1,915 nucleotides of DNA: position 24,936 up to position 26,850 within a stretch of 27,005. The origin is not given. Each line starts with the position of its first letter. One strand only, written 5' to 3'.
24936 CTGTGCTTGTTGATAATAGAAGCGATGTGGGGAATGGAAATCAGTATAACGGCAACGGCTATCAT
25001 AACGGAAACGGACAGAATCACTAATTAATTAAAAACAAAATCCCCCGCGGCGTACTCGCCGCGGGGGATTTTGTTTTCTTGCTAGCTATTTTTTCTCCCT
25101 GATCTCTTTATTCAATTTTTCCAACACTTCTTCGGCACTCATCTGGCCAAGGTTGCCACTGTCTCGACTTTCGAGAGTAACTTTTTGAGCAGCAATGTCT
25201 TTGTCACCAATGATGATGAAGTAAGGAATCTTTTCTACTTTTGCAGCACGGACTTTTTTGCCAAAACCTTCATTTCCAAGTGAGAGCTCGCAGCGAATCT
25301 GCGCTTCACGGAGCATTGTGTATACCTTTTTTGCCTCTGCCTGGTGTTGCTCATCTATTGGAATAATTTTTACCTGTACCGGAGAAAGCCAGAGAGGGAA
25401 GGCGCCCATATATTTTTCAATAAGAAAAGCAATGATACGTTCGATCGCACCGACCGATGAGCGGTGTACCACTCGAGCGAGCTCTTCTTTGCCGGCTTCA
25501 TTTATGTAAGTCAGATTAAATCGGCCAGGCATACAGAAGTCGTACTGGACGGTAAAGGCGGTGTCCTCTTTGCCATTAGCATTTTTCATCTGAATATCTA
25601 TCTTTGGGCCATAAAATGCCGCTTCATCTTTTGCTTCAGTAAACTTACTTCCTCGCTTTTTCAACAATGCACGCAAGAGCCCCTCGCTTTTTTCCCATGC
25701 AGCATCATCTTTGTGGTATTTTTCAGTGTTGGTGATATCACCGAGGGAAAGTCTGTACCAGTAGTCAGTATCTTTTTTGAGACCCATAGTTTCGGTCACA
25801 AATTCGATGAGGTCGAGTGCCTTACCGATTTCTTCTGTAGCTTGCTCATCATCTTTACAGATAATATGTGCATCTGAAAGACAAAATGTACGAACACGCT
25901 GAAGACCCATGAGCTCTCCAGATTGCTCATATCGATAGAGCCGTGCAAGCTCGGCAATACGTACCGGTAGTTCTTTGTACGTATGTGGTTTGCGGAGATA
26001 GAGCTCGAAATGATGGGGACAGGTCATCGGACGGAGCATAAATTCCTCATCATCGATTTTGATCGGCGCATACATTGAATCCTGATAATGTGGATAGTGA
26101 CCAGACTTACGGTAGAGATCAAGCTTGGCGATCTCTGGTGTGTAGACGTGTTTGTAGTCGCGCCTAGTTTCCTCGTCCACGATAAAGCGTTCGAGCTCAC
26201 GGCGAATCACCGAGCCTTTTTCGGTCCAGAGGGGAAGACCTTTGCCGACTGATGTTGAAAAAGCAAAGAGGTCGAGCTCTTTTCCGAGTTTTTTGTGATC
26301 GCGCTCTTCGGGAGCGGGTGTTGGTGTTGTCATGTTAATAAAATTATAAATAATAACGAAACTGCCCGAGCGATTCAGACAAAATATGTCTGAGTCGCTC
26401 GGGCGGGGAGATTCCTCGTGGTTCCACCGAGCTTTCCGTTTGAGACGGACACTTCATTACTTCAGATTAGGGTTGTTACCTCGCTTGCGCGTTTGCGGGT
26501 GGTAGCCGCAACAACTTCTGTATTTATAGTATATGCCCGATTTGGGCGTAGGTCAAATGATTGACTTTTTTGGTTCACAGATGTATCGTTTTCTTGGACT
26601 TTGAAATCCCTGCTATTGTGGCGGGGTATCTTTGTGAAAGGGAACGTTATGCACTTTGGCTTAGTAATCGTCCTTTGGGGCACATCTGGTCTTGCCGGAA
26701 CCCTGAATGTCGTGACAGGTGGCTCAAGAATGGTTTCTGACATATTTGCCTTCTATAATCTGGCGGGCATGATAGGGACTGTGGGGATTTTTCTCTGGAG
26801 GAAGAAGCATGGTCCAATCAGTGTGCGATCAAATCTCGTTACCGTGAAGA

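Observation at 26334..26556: T-box riboswitch controlling thrS in a probable CPR/Patescibacteria genome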

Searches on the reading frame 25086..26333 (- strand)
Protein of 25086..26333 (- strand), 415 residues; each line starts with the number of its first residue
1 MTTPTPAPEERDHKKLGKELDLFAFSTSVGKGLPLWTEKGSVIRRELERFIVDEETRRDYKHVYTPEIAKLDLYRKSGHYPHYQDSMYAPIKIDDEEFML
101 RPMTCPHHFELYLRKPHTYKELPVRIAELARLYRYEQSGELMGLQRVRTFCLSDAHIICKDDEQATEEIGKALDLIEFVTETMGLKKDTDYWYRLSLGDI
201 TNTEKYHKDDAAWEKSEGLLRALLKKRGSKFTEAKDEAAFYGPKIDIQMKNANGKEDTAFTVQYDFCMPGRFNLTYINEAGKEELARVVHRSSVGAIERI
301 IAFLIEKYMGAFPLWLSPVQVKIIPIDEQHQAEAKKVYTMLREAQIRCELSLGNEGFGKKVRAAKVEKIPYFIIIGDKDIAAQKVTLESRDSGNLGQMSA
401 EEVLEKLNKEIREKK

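Call 19: find_related_loci(query=window:25086-26333:-, collection=genome_contigs, flank=1600)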
Query window:25086-26333:- (415 aa) in genome_contigs; peptide patterns used: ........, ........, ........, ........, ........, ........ (x = any residue, [..] = any of these).
408 stretches matched a pattern; 340 encode a relative of the query (tblastn E <= 1e-3); the best 80 are kept; 80 distinct loci.
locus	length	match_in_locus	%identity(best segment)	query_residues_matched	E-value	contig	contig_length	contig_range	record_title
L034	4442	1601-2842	89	3-415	0e+0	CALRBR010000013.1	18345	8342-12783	MAG: Candidatus Taylorbacteria bacterium isolate AH-24oct19-230 genome assembly, contig: AH-24oct19-C6785, whole genome 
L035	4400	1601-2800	90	5-404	0e+0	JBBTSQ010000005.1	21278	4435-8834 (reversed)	MAG: Patescibacteria group bacterium isolate H41-bin135_1 H41_bin135_1_000000000005, whole genome shotgun sequence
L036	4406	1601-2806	89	3-404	0e+0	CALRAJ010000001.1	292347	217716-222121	MAG: Candidatus Taylorbacteria bacterium isolate CH-Oct18-75 genome assembly, contig: CH-Oct18-C13, whole genome shotgun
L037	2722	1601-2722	91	3-376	0e+0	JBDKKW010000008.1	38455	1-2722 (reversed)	MAG: Candidatus Parcubacteria bacterium isolate hopbrook_2019_sw_WHONDRS-S19S_0012_A_bin.19 scaffold_0000024, whole geno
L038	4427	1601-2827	75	7-415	0e+0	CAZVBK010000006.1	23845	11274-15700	MAG TPA_asm: uncultured Candidatus Saccharibacteria bacterium isolate SRP286056_co1_117 genome assembly, contig: NODE_24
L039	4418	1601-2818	75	10-415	0e+0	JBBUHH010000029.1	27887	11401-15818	MAG: Patescibacteria group bacterium isolate H52-bin032_1 H52_bin032_1_000000000029, whole genome shotgun sequence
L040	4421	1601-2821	74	9-415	0e+0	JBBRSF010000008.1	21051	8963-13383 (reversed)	MAG: Candidatus Paceibacteria bacterium isolate La2_metabat2.015 La2_metabat2.015_K_1911532L21051_cov_11.3977, whole gen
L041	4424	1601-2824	75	8-415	0e+0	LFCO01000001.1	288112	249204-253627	MAG: Parcubacteria bacterium C7867-005 C7867_00008, whole genome shotgun sequence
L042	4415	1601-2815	75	11-415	0e+0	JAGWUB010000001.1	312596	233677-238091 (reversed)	MAG: Patescibacteria group bacterium isolate REEB387 contig-150_4, whole genome shotgun sequence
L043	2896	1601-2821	74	9-415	0e+0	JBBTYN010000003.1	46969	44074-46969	MAG: Patescibacteria group bacterium isolate H41-bin112_1 H41_bin112_1_000000000003, whole genome shotgun sequence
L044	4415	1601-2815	75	11-415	0e+0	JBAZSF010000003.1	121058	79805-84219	MAG: Candidatus Paceibacterota bacterium isolate SO_2017_GW1_167 NODE_1070_length_121058_cov_3.151533_OW334_2017, whole 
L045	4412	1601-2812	75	12-415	0e+0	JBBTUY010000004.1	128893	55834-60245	MAG: Patescibacteria group bacterium isolate H41-bin010_1 H41_bin010_1_000000000004, whole genome shotgun sequence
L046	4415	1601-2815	74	11-415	0e+0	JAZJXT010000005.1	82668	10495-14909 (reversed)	MAG: Patescibacteria group bacterium isolate ADI_H1L2_2_122_18_3-bin036_1 ADIH1L22_B036_1_000000000005, whole genome sho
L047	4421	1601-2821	72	9-415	0e+0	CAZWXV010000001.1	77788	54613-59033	MAG TPA_asm: uncultured Candidatus Saccharibacteria bacterium isolate SRP050083_co1_472 genome assembly, contig: NODE_60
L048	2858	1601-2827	72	7-415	0e+0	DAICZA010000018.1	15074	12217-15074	MAG TPA_asm: bacterium isolate clean1989 NODE_18_length_15074_cov_4.077549, whole genome shotgun sequence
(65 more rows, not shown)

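Call 70: search_protein_families(library=pfam, proteins=[window:25086-26333:-])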
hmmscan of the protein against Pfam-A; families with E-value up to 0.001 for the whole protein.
window:25086-26333:- (415 aa): 2 families
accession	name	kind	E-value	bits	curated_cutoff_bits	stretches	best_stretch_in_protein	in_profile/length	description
PF00587.30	tRNA-synt_2b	-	2.3e-29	103.2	29.3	1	95-308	8-179/179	tRNA synthetase class II core domain (G, H, P, S and T)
PF03129.25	HGTP_anticodon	-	5e-22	78.3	21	1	320-409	1-93/94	Anticodon binding domain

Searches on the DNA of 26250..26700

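Call 5: search_rna_families(source=window, start=26250, end=26700, threshold=evalue, max_evalue=10, show_alignments=5)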
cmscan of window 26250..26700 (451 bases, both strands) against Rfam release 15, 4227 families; matches with E-value up to 10: 8.
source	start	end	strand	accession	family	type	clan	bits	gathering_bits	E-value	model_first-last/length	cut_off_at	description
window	26396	26536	-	RF00230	T-box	Cis-reg; leader;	-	22.4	93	0.0051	1-219/219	no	T-box leader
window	26503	26572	+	RF02846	Ref84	Gene; antisense;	-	18.5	52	7.9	1-87/87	no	Enterococcus sRNA 84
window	26353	26422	-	RF04026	mir-8499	Gene; miRNA;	-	17.3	100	1.2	1-77/77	no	mir-8499 microRNA precursor family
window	26365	26403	+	RF00866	mir-BART3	Gene; miRNA;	CL00097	16.9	70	3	1-77/77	no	mir-BART3 microRNA precursor family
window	26363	26405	+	RF04134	MIR7504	Gene; miRNA;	-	15.6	83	7.9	1-124/124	no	MIR7504 microRNA precursor family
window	26256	26359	-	RF00506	Thr_leader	Cis-reg; leader;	-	15.2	55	2.9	1-118/118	no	Threonine operon leader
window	26398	26417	+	RF02975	DUF3800-XI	Gene; sRNA;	-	12.4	37.8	3.2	1-48/48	no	DUF3800-XI RNA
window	26526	26630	+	RF01886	HSR-omega_2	Gene; lncRNA;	-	11.8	55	7.7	1-87/87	no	Heat shock gene hsromega conserved region 2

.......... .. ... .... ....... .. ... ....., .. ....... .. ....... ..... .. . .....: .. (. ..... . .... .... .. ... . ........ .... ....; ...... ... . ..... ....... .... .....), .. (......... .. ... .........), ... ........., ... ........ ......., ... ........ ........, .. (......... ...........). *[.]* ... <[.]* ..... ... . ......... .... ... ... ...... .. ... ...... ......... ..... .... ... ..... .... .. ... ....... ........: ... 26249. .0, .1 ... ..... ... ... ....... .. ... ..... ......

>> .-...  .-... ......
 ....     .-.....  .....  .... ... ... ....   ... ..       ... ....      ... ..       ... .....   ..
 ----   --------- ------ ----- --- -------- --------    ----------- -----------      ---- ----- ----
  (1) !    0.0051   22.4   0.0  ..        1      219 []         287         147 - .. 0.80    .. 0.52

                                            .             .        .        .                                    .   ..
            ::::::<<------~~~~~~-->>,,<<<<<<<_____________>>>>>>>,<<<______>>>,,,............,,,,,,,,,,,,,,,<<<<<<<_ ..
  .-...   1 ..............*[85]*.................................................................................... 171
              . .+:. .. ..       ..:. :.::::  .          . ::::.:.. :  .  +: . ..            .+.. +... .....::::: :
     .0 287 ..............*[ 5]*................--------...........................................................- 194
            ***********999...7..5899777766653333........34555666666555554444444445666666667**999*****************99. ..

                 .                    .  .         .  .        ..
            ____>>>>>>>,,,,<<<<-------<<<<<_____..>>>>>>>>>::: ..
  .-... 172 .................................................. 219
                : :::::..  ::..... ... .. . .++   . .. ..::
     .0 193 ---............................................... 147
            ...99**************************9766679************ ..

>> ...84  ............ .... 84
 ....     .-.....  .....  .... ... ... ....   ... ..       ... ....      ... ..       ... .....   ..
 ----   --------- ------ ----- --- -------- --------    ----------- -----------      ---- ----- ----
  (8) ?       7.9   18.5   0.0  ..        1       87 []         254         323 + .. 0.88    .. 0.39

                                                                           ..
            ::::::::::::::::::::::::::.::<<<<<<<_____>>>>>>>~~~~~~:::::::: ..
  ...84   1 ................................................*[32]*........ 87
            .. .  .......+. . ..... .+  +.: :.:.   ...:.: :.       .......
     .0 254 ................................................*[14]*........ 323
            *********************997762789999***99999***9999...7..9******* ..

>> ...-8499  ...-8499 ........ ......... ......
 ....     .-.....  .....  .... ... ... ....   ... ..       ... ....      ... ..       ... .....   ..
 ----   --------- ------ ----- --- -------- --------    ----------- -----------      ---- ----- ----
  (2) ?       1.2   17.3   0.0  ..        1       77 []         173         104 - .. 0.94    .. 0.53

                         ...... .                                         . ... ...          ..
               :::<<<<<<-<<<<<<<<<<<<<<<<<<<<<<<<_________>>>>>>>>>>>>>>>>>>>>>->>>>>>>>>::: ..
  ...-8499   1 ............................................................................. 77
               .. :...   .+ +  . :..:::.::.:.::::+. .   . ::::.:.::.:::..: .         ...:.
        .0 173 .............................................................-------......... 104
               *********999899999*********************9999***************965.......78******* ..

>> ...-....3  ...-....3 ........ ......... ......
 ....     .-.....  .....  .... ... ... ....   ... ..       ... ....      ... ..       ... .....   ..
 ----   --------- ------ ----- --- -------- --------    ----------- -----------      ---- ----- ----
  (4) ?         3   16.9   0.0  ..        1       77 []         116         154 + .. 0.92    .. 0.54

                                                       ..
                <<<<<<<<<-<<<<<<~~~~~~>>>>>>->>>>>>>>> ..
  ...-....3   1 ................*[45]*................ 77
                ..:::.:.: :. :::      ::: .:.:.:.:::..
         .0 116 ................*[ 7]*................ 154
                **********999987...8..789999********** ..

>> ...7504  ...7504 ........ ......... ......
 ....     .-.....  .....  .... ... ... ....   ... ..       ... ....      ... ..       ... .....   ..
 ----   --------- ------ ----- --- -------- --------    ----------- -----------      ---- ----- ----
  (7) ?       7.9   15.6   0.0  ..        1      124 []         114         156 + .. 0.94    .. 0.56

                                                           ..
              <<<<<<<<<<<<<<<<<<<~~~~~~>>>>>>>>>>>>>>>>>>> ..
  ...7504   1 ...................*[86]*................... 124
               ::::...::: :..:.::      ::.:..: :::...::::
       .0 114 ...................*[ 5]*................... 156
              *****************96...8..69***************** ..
